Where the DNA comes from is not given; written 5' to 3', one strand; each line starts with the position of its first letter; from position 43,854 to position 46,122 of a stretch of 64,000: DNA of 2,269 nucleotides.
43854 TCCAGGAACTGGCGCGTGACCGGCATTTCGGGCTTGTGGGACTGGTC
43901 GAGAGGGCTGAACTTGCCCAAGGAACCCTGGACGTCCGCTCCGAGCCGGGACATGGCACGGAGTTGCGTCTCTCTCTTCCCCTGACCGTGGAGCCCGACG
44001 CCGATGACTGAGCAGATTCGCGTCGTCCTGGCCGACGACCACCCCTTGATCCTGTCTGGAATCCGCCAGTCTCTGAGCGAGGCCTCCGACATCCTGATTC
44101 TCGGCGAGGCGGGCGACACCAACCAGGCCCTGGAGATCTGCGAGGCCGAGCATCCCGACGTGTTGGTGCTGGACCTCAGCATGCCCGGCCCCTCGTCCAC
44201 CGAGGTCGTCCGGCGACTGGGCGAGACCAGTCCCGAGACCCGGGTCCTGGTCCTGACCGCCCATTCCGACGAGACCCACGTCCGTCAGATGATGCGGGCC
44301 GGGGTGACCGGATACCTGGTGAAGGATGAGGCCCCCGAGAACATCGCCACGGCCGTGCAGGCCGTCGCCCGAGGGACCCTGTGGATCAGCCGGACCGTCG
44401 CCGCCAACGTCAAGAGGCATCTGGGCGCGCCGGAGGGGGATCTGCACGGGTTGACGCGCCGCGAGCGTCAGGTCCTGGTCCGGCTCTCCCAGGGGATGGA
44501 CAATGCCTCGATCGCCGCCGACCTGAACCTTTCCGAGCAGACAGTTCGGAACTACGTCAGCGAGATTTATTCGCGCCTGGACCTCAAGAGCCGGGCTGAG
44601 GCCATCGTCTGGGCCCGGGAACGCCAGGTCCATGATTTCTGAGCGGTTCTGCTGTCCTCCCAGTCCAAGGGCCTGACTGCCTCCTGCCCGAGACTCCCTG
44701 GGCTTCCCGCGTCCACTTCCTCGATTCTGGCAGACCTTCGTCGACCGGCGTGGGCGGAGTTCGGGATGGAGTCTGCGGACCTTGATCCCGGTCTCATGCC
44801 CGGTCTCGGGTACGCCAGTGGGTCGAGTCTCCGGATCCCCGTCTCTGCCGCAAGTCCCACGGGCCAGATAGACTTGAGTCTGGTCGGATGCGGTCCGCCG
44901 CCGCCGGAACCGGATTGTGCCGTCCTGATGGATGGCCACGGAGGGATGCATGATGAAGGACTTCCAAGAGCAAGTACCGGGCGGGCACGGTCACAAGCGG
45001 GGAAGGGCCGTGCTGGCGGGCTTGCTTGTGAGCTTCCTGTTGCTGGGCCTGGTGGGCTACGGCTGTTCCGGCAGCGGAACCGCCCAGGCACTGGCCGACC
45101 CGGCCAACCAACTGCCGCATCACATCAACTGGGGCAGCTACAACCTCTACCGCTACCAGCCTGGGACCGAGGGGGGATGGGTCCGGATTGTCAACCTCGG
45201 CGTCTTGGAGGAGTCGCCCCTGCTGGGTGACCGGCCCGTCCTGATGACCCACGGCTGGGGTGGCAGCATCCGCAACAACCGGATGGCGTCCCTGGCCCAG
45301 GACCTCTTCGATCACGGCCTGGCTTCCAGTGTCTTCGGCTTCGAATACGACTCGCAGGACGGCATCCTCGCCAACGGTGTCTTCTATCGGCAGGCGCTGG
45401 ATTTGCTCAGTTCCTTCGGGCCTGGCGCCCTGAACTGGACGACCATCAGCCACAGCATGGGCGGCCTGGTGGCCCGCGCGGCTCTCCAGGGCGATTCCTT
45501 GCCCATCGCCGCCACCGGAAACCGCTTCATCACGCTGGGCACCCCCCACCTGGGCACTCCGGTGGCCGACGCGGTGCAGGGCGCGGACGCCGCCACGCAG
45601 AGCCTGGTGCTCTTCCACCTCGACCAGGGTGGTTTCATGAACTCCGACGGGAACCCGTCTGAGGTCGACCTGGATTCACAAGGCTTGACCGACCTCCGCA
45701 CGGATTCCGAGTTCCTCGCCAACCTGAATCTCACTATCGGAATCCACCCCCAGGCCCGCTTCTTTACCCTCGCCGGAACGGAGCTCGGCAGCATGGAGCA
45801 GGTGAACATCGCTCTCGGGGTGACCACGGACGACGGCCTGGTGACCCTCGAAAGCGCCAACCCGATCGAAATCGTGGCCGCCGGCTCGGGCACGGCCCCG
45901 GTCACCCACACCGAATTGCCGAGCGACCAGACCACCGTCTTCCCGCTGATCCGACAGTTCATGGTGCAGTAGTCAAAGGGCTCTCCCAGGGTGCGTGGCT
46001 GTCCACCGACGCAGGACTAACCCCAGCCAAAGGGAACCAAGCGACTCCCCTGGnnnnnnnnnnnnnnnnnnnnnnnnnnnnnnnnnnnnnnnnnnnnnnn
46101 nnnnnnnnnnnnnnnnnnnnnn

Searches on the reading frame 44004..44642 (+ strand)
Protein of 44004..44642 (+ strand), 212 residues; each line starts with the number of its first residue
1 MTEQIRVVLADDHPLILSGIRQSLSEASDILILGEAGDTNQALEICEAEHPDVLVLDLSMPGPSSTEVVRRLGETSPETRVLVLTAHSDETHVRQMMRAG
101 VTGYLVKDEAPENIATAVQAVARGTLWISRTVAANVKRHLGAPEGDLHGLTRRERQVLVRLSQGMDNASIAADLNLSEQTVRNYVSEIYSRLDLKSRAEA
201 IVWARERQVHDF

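Call 64: search_protein_families(library=pfam, proteins=[window:44004-44642:+], max_evalue=0.0001)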
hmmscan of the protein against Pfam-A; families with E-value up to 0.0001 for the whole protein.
window:44004-44642:+ (212 aa): 3 families
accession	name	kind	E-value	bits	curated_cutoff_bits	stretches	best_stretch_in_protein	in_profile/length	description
PF00072.30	Response_reg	-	3.2e-24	85.7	30.2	1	7-119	1-111/111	Response regulator receiver domain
PF00196.25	GerE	-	5.4e-19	68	23.5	1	150-204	3-57/57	Bacterial regulatory proteins, luxR family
PF08281.18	Sigma70_r4_2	-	9.7e-06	25.6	25.7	1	149-187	10-49/54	Sigma-70, region 4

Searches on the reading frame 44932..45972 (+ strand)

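Call 64: search_protein_families(library=pfam, proteins=[window:44932-45972:+], max_evalue=0.0001)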
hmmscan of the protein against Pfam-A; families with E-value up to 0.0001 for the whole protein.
window:44932-45972:+ (346 aa): 2 families
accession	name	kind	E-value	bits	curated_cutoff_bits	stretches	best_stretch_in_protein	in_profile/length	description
PF07819.20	PGAP1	-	2.9e-07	30.9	24.3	1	170-212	94-135/233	PGAP1-like alpha/beta domain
PF02089.21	Palm_thioest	-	7.4e-05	23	26.8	0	102-215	1-119/254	Palmitoyl protein thioesterase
